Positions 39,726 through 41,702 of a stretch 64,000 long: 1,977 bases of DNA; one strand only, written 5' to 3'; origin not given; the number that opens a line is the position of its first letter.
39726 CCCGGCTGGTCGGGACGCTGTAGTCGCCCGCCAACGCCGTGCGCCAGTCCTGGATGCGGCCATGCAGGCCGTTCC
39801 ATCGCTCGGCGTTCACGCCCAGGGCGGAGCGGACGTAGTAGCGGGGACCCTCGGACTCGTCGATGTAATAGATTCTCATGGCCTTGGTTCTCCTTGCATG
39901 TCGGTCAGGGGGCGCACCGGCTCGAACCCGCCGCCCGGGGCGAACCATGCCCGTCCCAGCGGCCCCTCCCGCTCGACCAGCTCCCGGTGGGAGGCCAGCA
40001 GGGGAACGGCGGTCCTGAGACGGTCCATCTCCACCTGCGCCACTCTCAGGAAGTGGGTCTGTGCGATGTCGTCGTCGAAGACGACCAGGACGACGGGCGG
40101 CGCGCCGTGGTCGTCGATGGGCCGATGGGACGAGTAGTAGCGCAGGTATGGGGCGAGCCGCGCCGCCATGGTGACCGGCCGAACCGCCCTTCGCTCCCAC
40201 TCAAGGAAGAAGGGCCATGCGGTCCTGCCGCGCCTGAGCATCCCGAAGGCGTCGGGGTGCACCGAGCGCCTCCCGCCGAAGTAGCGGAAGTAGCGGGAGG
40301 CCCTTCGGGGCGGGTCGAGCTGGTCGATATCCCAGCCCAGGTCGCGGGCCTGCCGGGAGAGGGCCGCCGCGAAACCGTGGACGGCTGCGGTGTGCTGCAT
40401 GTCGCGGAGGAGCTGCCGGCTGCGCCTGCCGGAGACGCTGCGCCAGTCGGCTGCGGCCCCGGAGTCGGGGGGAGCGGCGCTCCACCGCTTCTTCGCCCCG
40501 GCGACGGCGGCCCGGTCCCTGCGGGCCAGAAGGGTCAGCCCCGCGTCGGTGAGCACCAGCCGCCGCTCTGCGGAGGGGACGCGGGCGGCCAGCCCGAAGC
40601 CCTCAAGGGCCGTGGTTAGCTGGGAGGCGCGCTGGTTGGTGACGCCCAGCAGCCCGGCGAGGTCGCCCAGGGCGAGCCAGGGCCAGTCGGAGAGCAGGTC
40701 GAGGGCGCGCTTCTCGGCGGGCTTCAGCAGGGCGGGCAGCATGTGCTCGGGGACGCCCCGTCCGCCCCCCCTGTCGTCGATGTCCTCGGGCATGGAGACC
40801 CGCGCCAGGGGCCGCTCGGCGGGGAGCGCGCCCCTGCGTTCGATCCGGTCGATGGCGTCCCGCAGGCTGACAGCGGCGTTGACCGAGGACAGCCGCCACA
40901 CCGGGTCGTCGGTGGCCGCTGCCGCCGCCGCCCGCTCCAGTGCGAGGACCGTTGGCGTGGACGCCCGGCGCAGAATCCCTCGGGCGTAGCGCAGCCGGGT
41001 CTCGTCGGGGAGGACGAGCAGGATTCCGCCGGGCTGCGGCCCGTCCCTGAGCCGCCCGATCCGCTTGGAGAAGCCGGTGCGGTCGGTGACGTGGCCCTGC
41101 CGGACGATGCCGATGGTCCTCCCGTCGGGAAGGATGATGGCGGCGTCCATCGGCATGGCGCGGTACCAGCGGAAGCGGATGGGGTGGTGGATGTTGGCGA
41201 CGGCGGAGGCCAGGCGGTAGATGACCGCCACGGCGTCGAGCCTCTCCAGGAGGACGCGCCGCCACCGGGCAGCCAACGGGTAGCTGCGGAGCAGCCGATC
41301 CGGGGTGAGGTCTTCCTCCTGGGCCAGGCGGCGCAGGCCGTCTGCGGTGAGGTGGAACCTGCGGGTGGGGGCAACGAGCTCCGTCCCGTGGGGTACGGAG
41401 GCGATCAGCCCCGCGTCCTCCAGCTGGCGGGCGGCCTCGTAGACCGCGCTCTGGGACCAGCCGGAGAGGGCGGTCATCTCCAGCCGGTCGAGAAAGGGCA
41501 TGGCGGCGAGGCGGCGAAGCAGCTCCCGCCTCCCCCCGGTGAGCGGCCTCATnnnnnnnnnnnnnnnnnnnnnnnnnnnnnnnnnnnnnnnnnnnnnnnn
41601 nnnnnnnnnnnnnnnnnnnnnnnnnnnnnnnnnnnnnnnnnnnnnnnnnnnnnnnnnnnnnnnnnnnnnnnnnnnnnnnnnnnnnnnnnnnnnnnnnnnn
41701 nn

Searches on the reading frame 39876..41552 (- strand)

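Call 16: search_protein_families(library=pfam, max_evalue=0.01, proteins=[window:39876-41552:-])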
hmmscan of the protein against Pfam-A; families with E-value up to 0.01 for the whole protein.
window:39876-41552:- (558 aa): 3 families
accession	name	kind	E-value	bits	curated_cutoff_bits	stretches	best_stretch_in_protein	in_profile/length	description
PF13814.12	Replic_Relax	-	1.7e-07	31.9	25.3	1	371-487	81-190/191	Replication-relaxation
PF01047.28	MarR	-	5.5e-05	23.4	24.6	0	279-328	4-53/59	MarR family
PF12802.13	MarR_2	-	0.0016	19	27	0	276-329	3-57/61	MarR family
